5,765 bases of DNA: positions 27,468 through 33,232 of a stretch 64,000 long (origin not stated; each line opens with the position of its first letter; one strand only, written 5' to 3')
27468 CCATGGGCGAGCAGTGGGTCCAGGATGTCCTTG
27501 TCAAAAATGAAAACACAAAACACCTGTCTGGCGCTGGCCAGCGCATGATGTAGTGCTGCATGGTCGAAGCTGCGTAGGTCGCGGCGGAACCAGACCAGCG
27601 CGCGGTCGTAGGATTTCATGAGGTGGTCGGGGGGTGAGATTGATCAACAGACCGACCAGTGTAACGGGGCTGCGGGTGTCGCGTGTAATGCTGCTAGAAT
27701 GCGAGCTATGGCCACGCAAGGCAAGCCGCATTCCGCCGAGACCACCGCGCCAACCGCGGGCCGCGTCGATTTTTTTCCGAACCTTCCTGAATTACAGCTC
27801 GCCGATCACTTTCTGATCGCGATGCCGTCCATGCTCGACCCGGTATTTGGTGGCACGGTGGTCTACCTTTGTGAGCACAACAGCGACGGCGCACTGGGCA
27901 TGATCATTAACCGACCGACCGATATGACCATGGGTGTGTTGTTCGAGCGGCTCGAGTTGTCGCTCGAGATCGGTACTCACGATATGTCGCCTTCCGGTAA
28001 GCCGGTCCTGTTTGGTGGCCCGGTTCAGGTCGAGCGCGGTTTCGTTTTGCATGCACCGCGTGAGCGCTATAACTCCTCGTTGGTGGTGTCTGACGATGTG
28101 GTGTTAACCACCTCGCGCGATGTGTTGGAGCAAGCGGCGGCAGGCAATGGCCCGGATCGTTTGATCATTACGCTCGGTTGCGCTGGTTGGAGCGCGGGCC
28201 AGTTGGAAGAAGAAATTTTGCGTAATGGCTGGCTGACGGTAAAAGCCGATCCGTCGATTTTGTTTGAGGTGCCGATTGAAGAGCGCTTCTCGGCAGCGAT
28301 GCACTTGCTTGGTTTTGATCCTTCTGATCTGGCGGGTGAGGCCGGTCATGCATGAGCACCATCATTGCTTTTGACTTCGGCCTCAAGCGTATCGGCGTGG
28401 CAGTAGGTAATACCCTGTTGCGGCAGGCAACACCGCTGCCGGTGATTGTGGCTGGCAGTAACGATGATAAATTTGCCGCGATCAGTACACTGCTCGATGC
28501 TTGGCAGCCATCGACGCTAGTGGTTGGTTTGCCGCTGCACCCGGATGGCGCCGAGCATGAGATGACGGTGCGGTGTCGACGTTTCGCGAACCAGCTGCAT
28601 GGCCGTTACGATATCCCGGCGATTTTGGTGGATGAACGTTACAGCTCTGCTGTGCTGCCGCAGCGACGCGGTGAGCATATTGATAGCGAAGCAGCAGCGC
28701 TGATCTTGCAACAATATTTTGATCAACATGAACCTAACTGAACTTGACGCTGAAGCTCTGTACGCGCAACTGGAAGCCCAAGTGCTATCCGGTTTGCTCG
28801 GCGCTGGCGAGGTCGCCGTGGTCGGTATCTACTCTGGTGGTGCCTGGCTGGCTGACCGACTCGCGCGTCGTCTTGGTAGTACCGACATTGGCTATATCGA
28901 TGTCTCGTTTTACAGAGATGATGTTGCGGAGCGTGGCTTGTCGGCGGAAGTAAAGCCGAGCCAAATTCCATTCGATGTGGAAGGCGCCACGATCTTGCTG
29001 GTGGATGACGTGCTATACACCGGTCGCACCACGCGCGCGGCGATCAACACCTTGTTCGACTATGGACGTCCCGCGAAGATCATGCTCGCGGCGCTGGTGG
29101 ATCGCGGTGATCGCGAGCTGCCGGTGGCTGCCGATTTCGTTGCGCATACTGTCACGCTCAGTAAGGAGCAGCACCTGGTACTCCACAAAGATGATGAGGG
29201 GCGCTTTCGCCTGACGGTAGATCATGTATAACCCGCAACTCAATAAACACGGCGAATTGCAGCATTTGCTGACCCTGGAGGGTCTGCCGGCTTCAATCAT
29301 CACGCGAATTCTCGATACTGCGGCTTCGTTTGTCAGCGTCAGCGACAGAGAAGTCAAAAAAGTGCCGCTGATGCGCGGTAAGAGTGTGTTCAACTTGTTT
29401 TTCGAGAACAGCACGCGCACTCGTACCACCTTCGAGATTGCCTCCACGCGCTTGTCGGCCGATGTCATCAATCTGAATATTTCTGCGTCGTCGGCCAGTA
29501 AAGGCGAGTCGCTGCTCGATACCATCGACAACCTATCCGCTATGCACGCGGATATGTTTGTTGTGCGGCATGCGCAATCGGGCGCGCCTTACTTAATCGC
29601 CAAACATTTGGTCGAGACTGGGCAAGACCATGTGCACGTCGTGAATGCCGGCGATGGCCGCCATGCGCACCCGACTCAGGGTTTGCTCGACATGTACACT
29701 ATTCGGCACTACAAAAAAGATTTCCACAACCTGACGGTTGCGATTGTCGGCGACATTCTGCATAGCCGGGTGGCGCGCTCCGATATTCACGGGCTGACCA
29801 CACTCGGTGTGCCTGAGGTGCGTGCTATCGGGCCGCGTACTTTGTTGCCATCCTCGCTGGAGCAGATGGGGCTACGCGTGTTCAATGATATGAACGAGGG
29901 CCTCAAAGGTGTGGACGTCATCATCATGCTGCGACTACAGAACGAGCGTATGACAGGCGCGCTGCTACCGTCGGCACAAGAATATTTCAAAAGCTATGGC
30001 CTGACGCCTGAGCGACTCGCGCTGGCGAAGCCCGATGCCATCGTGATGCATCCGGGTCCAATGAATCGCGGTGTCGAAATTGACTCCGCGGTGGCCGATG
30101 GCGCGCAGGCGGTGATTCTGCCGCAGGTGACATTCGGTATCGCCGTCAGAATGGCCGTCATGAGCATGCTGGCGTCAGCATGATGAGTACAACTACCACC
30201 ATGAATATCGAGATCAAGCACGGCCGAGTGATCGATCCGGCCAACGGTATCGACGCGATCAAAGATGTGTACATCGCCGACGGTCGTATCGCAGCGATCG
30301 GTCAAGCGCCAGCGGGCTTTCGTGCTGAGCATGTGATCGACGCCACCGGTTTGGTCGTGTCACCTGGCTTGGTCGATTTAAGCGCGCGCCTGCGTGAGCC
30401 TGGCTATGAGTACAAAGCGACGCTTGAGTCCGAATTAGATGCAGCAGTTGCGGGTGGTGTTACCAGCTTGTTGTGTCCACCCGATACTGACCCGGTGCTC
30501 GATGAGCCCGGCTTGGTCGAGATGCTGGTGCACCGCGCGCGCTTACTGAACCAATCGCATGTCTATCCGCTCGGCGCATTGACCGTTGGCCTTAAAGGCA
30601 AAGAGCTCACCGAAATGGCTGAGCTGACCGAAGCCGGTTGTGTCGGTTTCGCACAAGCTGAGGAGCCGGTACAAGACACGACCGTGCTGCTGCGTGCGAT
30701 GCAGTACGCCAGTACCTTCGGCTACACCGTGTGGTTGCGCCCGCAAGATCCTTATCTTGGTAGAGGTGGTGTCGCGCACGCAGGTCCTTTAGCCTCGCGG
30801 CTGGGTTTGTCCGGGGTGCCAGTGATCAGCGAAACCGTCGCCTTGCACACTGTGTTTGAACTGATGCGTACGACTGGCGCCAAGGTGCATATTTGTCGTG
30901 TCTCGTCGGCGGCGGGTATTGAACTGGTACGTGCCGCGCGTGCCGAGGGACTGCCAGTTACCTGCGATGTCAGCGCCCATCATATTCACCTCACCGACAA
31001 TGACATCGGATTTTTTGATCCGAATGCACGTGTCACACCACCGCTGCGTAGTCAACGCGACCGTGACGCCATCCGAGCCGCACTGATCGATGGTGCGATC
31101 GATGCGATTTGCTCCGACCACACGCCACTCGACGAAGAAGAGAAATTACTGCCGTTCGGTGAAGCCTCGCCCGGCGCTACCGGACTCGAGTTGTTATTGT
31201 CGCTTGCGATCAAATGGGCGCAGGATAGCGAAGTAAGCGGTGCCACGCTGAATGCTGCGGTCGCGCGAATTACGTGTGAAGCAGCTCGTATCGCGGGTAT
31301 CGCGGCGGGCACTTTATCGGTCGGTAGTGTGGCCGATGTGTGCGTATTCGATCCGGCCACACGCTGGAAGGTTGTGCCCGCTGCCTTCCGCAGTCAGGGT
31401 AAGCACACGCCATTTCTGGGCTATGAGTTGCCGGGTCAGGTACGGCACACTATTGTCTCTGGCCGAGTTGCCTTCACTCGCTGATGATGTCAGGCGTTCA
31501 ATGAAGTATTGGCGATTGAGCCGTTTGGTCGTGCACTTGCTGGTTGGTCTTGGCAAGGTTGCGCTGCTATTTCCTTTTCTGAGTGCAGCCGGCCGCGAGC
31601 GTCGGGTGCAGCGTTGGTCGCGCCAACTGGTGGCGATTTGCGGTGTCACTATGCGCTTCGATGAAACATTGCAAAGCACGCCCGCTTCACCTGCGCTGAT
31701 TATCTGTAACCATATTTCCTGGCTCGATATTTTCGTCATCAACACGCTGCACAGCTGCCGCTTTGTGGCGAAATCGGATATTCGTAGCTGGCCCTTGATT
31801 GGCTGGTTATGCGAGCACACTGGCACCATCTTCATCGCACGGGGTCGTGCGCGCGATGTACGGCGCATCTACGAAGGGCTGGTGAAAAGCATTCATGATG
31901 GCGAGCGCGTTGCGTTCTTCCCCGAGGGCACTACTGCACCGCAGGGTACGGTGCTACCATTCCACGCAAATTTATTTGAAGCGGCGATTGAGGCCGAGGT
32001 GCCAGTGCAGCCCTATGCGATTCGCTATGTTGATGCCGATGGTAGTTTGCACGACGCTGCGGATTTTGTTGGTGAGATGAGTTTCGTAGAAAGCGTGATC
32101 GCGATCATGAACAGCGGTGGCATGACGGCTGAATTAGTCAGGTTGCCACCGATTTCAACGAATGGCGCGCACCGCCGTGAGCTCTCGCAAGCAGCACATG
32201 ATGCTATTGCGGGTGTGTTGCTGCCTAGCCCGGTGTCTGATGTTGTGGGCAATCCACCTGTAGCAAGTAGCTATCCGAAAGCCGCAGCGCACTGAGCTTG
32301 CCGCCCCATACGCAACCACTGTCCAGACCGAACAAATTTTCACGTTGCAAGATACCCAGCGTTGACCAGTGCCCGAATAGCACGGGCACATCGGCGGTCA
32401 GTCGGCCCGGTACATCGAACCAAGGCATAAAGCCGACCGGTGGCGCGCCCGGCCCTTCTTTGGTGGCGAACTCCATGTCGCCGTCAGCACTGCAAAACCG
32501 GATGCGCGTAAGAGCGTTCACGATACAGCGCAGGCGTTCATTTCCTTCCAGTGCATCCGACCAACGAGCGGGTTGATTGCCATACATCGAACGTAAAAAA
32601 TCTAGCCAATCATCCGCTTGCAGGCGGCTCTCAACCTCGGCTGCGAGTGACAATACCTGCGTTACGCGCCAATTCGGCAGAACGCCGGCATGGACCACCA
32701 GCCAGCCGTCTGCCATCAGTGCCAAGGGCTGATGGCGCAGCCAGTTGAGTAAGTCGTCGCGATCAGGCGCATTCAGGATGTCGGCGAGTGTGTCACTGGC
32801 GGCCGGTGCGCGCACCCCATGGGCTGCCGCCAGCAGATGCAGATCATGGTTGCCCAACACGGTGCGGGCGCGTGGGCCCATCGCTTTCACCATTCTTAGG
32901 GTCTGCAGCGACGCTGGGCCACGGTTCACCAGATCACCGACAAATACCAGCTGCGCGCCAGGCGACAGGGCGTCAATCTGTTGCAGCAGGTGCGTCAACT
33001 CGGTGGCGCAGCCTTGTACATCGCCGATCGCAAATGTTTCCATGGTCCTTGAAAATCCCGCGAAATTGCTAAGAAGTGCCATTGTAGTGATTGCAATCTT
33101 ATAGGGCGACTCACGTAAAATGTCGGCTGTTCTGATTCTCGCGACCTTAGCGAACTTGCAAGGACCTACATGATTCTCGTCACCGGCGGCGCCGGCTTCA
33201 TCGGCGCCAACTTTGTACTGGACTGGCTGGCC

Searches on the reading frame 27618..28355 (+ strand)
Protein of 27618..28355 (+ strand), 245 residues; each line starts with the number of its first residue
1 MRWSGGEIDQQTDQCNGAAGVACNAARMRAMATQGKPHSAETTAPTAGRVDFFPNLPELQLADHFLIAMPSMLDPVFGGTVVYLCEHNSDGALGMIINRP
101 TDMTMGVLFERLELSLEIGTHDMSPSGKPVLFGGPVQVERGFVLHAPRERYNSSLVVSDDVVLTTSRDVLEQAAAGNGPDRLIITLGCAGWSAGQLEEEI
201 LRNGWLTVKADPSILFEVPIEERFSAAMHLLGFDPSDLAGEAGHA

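Call 71: search_protein_families(library=pfam, proteins=[window:27618-28355:+], max_evalue=0.001)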
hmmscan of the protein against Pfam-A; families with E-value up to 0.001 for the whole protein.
window:27618-28355:+ (245 aa): 1 family
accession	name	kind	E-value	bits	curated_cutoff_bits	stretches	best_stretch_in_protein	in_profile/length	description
PF02622.21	DUF179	-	2.6e-48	164.4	27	1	70-232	1-157/157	AlgH-like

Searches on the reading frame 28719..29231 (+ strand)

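Call 71: search_protein_families(library=pfam, proteins=[window:28719-29231:+], max_evalue=0.001)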
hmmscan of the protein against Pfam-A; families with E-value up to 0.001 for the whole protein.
window:28719-29231:+ (170 aa): 2 families
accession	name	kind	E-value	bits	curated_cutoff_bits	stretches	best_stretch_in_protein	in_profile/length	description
PF00156.33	Pribosyltran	-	7.3e-20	71.3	26.3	1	12-141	12-138/158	Phosphoribosyl transferase domain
PF14681.12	UPRTase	-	2.5e-06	27.5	27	1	30-127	66-159/206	Uracil phosphoribosyltransferase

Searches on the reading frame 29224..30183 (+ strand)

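Call 71: search_protein_families(library=pfam, proteins=[window:29224-30183:+], max_evalue=0.001)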
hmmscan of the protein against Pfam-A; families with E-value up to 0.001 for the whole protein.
window:29224-30183:+ (319 aa): 2 families
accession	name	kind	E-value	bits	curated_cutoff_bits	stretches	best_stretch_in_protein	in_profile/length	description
PF02729.26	OTCace_N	-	4.4e-39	134.4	29.9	1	13-161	1-147/148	Aspartate/ornithine carbamoyltransferase, carbamoyl-P binding domain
PF00185.30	OTCace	-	8.5e-25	88.1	29.4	1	169-315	2-156/157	Aspartate/ornithine carbamoyltransferase, Asp/Orn binding domain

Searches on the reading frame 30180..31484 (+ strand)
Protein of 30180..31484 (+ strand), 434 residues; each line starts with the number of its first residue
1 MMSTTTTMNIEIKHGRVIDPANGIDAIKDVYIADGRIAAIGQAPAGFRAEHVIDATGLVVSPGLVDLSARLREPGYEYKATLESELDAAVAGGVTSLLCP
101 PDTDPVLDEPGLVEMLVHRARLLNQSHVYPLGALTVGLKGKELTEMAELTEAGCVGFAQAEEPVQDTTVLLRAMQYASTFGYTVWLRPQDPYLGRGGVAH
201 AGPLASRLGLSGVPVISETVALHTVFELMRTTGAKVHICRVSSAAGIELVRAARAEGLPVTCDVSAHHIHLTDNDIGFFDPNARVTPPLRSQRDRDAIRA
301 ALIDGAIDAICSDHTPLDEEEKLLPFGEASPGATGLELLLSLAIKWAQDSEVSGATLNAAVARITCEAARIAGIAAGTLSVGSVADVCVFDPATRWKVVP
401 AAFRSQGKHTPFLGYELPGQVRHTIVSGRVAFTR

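Call 71: search_protein_families(library=pfam, proteins=[window:30180-31484:+], max_evalue=0.001)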
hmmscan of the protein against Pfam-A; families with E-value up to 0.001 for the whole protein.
window:30180-31484:+ (434 aa): 2 families
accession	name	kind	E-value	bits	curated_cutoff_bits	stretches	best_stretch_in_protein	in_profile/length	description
PF07969.17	Amidohydro_3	-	5.9e-12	46.2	29.7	1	240-431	309-471/472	Amidohydrolase family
PF01979.26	Amidohydro_1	-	1.7e-09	37.8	25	1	262-430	192-344/345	Amidohydrolase family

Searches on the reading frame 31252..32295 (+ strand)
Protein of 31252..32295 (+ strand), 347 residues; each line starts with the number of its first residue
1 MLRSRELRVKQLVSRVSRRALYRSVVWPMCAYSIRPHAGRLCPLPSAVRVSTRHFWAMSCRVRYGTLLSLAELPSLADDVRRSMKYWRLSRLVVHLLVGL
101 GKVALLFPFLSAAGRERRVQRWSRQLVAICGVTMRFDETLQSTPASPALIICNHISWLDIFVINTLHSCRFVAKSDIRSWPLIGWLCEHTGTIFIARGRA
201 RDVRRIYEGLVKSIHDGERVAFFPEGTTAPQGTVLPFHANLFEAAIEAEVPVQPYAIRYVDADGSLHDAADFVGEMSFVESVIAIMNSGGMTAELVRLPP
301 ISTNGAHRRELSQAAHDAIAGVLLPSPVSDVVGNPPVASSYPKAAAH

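Call 71: search_protein_families(library=pfam, proteins=[window:31252-32295:+], max_evalue=0.001)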
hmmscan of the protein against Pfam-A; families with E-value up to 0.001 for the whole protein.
window:31252-32295:+ (347 aa): 1 family
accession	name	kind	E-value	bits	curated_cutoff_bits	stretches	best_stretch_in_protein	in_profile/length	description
PF01553.26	Acyltransferase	-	3.4e-28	98.5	23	1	139-257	9-131/132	Acyltransferase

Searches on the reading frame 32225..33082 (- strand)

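Call 71: search_protein_families(library=pfam, proteins=[window:32225-33082:-], max_evalue=0.001)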
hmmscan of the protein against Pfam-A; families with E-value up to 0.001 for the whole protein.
window:32225-33082:- (285 aa): 1 family
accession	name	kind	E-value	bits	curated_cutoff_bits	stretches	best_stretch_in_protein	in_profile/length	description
PF00149.33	Metallophos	-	3.9e-12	47.4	21.5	1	17-161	4-141/191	Calcineurin-like phosphoesterase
